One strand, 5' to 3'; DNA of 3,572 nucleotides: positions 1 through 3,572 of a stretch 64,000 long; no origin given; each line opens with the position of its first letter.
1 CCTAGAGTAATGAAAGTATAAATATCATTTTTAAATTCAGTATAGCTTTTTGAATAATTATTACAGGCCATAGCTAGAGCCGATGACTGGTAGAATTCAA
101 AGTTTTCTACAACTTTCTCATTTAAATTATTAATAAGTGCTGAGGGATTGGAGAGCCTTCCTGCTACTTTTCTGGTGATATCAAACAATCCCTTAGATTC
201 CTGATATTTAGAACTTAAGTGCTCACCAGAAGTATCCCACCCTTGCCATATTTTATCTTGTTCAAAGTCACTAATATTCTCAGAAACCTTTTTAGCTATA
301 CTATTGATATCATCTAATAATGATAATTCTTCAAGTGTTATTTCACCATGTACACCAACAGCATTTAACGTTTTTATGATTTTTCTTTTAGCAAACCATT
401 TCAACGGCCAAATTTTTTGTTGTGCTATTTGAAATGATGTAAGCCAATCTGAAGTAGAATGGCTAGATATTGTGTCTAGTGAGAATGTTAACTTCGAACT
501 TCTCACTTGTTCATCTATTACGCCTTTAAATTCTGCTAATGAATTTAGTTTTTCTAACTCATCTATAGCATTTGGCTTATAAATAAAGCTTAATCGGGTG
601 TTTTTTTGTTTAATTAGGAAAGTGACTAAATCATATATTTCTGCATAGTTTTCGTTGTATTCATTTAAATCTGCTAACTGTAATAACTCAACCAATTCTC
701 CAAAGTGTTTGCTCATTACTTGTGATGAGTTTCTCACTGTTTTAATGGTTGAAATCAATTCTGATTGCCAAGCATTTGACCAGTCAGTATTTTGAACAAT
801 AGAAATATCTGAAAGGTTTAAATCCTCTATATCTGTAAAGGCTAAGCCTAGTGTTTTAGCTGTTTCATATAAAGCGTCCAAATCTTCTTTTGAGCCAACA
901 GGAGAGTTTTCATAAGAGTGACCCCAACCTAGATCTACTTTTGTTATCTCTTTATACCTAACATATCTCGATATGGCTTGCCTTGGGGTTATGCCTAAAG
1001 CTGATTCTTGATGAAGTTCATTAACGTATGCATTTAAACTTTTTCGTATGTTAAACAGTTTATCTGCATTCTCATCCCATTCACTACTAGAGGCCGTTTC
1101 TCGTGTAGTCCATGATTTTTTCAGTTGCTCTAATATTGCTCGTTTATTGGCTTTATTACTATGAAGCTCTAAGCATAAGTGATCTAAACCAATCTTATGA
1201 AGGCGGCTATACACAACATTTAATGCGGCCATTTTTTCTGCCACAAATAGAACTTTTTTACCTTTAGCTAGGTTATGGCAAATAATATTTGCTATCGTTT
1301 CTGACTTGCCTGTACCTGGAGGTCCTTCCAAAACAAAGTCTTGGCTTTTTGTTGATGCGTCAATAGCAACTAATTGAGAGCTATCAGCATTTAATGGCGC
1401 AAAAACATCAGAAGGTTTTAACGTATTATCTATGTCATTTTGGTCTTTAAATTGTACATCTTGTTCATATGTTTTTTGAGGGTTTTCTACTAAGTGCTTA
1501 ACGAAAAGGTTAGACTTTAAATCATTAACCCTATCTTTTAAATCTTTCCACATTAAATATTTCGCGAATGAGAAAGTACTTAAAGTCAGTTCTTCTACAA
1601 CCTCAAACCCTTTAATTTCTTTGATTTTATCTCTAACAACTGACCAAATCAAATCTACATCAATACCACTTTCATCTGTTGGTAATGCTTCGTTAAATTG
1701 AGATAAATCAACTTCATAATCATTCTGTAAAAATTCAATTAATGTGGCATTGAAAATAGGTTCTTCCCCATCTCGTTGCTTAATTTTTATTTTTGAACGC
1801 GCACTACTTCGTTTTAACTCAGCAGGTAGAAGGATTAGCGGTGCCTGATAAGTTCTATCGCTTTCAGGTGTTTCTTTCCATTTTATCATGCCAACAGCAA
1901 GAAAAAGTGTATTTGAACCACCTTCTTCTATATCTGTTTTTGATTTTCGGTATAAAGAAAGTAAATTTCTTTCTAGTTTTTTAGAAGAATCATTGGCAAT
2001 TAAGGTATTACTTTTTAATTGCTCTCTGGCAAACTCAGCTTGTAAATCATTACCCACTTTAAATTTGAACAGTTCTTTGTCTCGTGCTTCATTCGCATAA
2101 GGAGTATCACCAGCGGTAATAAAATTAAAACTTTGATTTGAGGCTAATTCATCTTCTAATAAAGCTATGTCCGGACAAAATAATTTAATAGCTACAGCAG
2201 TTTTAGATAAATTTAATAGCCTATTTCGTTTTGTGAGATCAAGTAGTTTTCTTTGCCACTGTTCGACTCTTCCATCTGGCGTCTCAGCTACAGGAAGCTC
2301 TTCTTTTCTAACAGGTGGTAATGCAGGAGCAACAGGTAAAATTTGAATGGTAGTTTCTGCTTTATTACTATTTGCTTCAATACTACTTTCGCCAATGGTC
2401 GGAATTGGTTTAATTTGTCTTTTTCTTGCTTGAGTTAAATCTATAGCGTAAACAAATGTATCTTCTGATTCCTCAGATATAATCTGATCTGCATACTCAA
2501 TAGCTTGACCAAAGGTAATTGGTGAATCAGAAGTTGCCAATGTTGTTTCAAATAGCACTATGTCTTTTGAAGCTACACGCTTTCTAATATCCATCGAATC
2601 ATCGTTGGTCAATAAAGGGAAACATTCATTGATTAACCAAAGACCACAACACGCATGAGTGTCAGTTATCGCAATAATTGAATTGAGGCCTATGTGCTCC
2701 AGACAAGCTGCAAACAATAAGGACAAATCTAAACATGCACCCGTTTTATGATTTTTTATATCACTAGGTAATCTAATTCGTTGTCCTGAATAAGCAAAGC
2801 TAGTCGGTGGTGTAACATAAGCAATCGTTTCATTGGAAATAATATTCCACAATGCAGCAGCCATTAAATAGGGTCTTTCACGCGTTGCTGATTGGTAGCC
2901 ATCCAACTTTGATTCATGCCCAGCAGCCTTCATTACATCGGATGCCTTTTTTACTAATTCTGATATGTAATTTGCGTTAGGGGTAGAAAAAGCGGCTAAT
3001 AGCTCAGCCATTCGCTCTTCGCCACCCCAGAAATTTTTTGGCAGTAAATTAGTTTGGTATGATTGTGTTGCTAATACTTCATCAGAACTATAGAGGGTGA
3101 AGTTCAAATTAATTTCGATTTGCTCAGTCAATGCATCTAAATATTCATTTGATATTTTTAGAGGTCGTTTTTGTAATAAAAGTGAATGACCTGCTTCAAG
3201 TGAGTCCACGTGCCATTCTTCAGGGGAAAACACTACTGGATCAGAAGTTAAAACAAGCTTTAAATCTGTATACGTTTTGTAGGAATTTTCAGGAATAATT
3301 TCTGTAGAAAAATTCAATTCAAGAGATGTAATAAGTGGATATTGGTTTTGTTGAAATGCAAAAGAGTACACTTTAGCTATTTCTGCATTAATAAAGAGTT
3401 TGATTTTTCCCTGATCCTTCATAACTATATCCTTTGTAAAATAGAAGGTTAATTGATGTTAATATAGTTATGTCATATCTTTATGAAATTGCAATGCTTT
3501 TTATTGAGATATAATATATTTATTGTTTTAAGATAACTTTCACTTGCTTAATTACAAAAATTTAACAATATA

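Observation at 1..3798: Edge-truncated giant protein: transglutaminase-like domain fused to a DUF4011/Upf1-like SF1 helicase, with foreign codon usage (candidate defence-type gene at an island boundary)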

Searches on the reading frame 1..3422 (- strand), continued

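Call 74: search_dna_similar(query=window:1-3422:-, collection=phages, mode=protein, max_rows=8)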
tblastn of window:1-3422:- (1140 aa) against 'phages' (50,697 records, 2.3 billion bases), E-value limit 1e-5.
Records with a match: 2; places in all: 2; records where one place covers at least 80% of the query: 1.
Best place of each record, by identity: <60% 2.
By first word of the organism name: Bacteriophage 2.
By host as written in the record: - 2.
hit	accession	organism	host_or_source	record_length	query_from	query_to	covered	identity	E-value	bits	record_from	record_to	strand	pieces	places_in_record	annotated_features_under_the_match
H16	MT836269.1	Bacteriophage sp.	human fecal samples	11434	8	1020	89%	33.2%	8e-148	497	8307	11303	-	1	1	record has no annotation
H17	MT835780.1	Bacteriophage sp.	human fecal samples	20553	676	741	6%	40.9%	5e-6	57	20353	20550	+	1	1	record has no annotation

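Call 83: search_protein_families(library=padloc, proteins=[L005:15843-16436:+, L001:15775-16575:+, L001:16836-20162:+], max_evalue=0.001)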
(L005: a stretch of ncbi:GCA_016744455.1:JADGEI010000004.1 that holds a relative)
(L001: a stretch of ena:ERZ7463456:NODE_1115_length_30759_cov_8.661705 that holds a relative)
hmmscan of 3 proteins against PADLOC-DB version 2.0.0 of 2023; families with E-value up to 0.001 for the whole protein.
L005:15843-16436:+ (198 aa): 0 families

L001:15775-16575:+ (267 aa): 1 family
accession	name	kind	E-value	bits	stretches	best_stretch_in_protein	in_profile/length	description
PDLC02512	PglW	-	4.1e-09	32.9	1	51-169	31-146/1403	PglW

L001:16836-20162:+ (1109 aa): 3 families
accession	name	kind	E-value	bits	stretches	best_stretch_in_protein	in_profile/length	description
PDLC04723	PDC-M60A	-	2.4e-28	96.6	2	223-1073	243-1123/1161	-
PDLC04720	PDC-M60A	-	5.1e-10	35.8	2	86-250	115-280/1188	-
PDLC04721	PDC-M60A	-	0.0002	17.4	1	580-1072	343-851/891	-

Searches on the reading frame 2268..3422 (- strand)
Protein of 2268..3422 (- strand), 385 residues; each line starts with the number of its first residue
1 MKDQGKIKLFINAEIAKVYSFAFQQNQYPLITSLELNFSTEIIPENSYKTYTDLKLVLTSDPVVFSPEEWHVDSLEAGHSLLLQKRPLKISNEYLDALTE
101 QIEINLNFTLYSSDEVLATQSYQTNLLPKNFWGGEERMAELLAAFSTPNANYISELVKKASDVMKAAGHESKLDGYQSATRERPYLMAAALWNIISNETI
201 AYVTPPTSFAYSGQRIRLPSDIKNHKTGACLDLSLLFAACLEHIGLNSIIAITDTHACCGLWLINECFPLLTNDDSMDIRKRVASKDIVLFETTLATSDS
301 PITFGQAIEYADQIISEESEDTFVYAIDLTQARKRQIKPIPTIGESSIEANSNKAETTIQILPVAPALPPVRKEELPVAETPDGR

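Call 29: search_solved_structures(query=window:2268-3422:-, max_evalue=10, show_alignments=2)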
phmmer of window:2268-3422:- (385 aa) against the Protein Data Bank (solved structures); distinct sequences matched with E-value up to 10: 0.

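Call 35: predict_structure(alignment_id=A1)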
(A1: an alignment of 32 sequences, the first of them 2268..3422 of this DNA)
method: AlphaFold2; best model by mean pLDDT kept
length: 385 residues; sequences in the alignment: 32
mean_pLDDT: 72.9   pTM: 0.59
mean pLDDT of the five models: 72.9, 72.6, 72.2, 71.7, 69.4
residues with pLDDT >= 90: 99; 70-90: 152; 50-70: 61; < 50: 73
segments of 3 or more residues with pLDDT < 50: 1-5, 133-142, 201-231, 338-359
pLDDT, mean of each block of 10 residues (from residue 1): 59 87 73 87 60 94 94 89 87 80 94 93 83 44 54 78 84 69 90 80 40 39 32 76 88 78 85 83 93 79 90 87 78 57 32 37 67 62 49
secondary structure, 60 per line:
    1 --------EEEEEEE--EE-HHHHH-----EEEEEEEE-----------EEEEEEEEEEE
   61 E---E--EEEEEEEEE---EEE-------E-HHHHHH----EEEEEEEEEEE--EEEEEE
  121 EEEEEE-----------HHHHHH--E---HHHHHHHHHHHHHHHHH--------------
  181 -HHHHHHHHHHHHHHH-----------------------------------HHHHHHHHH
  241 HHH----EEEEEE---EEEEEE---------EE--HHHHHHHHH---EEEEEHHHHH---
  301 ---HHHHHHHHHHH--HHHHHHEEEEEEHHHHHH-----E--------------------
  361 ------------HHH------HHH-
elements in order: E9-15 H21-25 E31-38 E50-61 E68-76 E80-82 H92-97 E102-112 E115-126 H138-143 H150-166 H182-196 H232-243 E248-253 E257-262 H276-284 E288-292 H293-297 H304-314 H317-322 E323-328 H329-334

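Call 38: fold_search(model_id=the predicted structure, library=pdb)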
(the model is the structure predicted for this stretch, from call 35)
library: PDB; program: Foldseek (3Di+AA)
matches with E <= 10: 1435; with E <= 0.001: 0
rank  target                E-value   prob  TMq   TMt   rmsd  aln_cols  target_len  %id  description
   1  8k2n_A                1.1e-03  0.38  0.14  0.11  20.9       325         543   11  Crystal structure of Group 4 Monosaccharide-releasing beta-N-acetylgalactosaminidase NgaLy from Lacticaseibacillus yic (released 2024-04-24)
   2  2n80_MODEL_1_B        2.2e-03  1.00  0.22  0.43   4.9       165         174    9  p75NTR DD:RhoGDI (released 2015-12-23)
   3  9bc4_A                2.3e-03  0.47  0.15  0.13  18.8       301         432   12  Transglutaminase 2 - Intermediate State (released 2024-07-03)
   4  8k2n_D                3.5e-03  0.38  0.16  0.12  20.8       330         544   10  Crystal structure of Group 4 Monosaccharide-releasing beta-N-acetylgalactosaminidase NgaLy from Lacticaseibacillus yic (released 2024-04-24)
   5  1fst_B                3.7e-03  1.00  0.17  0.39   4.1       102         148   11  CRYSTAL STRUCTURE OF TRUNCATED HUMAN RHOGDI TRIPLE MUTANT (released 2001-05-02)
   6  2jhz_A                3.7e-03  1.00  0.18  0.41   4.2       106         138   12  CRYSTAL STRUCTURE OF RHOGDI E155S, E157S MUTANT (released 2007-05-08)
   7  2ji0                  4.1e-03  0.99  0.20  0.46   8.8       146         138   10  CRYSTAL STRUCTURE OF RHOGDI K138Y, K141Y MUTANT (released 2007-05-08)
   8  5uj6_A                4.9e-03  0.99  0.17  0.09   6.3       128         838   11  Crystal Structure of Bacteroides Uniformis beta-glucuronidase (released 2017-06-28)
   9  9bc3_A                4.9e-03  0.28  0.14  0.13  19.7       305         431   13  Transglutaminase 2 - Alternate state (released 2024-07-03)
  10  2jhx_A                5.5e-03  1.00  0.18  0.44   3.9       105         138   10  CRYSTAL STRUCTURE OF RHOGDI E155H, E157H MUTANT (released 2007-05-08)
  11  9bc2_A                7.3e-03  0.47  0.18  0.11  18.8       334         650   11  Transglutaminase 2 - Open State (released 2024-07-03)
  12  5h1d                  7.8e-03  0.97  0.19  0.43   9.0       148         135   11  Crystal structure of C-terminal of RhoGDI2 (released 2016-10-26)
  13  9ya0_GF               7.8e-03  0.30  0.15  0.08  20.8       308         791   11  Cryo-EM structure of pre-conoid ring 2 (PCR P2 ring)from Toxoplasma gondii (released 2025-11-19)
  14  5uj6_B                8.2e-03  0.99  0.17  0.09   6.3       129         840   12  Crystal Structure of Bacteroides Uniformis beta-glucuronidase (released 2017-06-28)
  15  7ok6_HHH              8.7e-03  1.00  0.20  0.43   4.5       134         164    6  Crystal structure of UNC119B in complex with LCK peptide (released 2021-06-09)
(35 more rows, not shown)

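Call 75: search_protein_representatives(protein=window:2268-3422:-)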
Query: 385 residues. Proteins with E-value up to 0.001 (for the whole library): 3070; up to 1e-10: 1906; up to 1e-30: 614. The best 150 are listed.
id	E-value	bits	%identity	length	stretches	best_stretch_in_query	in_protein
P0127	1.3e-133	462.0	55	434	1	11-385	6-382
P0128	2.0e-113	395.6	67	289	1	8-273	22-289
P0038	4.3e-103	361.6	47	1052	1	11-377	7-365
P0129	5.5e-103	361.3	46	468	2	11-341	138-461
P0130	2.6e-101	355.8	47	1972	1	8-385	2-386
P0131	2.3e-100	352.6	47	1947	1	12-383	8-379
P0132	7.8e-98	344.3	46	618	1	3-385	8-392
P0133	8.0e-93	327.9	46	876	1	11-385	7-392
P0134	1.5e-87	310.5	45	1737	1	11-382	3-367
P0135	4.5e-82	292.5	43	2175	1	11-384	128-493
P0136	1.1e-79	284.6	47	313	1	3-311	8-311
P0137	5.7e-77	275.7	40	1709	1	11-380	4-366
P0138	8.3e-77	275.2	39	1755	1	2-385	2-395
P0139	1.0e-74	268.3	47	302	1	8-291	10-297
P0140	2.3e-72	260.6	39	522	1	9-378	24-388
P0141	7.9e-67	242.3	37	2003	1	9-373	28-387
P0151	4.8e-60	220.0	36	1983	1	8-385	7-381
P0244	2.1e-47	178.5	32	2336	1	16-360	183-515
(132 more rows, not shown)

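Call 76: search_protein_families(library=ncbifam, proteins=[P0135, P0244, P0141, P0151], max_evalue=1e-20)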
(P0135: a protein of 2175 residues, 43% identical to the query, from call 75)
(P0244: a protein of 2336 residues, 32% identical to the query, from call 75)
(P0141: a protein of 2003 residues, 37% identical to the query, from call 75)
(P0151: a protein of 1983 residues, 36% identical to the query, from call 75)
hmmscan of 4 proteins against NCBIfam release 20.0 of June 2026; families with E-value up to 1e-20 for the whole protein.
P0135 (2175 aa): 3 families
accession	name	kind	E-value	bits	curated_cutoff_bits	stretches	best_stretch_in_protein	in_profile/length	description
NF058533.1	antiphage_ProA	equivalog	0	1818.8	1500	1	140-2157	4-1903/1903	anti-phage protein ProA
NF042953.1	Hhe_antiphage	equivalog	1.3e-232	775.3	2000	2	1102-1981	870-1745/1797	DUF4011 domain-containing anti-phage protein Hhe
TIGR00376.1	TIGR00376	hypoth_equivalog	1.6e-23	83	348.9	0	778-885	152-258/639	IGHMBP2 family helicase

P0244 (2336 aa): 3 families
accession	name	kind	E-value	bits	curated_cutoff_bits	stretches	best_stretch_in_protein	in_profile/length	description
NF058533.1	antiphage_ProA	equivalog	0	1791.6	1500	1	187-2030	1-1903/1903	anti-phage protein ProA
NF042953.1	Hhe_antiphage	equivalog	3.9e-225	750.6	2000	2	1294-1887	1116-1716/1797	DUF4011 domain-containing anti-phage protein Hhe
TIGR00376.1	TIGR00376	hypoth_equivalog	7.8e-22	77.5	348.9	0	1425-1558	336-460/639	IGHMBP2 family helicase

P0141 (2003 aa): 4 families
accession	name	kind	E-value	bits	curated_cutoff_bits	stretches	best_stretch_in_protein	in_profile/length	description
NF058533.1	antiphage_ProA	equivalog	0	2049.2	1500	1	40-1981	2-1900/1903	anti-phage protein ProA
NF042953.1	Hhe_antiphage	equivalog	7.3e-248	826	2000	2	1172-1785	1099-1714/1797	DUF4011 domain-containing anti-phage protein Hhe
NF040671.1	PLuB_AAA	exception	1.5e-28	98.8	999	0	1346-1605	959-1231/1256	PLuB system helicase-like protein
TIGR00376.1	TIGR00376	hypoth_equivalog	1.6e-26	92.9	348.9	0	1343-1453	357-459/639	IGHMBP2 family helicase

P0151 (1983 aa): 4 families
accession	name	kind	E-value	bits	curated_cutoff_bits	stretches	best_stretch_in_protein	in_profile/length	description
NF058533.1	antiphage_ProA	equivalog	0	2151.6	1500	1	19-1943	1-1879/1903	anti-phage protein ProA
NF042953.1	Hhe_antiphage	equivalog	1.1e-253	845.3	2000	2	1110-1761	1061-1715/1797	DUF4011 domain-containing anti-phage protein Hhe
TIGR00376.1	TIGR00376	hypoth_equivalog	4.9e-26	91.4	348.9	0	1285-1428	322-457/639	IGHMBP2 family helicase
NF040671.1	PLuB_AAA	exception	1.1e-21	76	999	0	1436-1583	1107-1231/1256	PLuB system helicase-like protein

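Call 77: list_cluster_members(proteins=[P0151, P0141, P0130])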
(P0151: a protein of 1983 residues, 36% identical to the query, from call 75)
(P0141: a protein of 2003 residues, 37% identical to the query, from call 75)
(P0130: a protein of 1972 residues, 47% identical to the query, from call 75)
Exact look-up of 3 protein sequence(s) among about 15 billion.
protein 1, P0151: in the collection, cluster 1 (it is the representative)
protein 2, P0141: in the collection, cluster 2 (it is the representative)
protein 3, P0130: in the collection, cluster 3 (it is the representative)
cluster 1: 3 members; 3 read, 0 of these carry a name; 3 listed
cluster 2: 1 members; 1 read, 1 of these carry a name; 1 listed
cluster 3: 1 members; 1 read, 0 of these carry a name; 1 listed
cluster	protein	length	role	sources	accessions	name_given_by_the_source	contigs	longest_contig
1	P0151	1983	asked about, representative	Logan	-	-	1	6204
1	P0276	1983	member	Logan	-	-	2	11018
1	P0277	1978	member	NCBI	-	-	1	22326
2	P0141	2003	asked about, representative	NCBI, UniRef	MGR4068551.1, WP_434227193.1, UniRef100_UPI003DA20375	DUF3320 domain-containing protein [Billgrantia sp. C5P2] | DUF3320 domain-containing protein n=1 Tax=Billgrantia sp. C5P2 TaxID=3436239 ...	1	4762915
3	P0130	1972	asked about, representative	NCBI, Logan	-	-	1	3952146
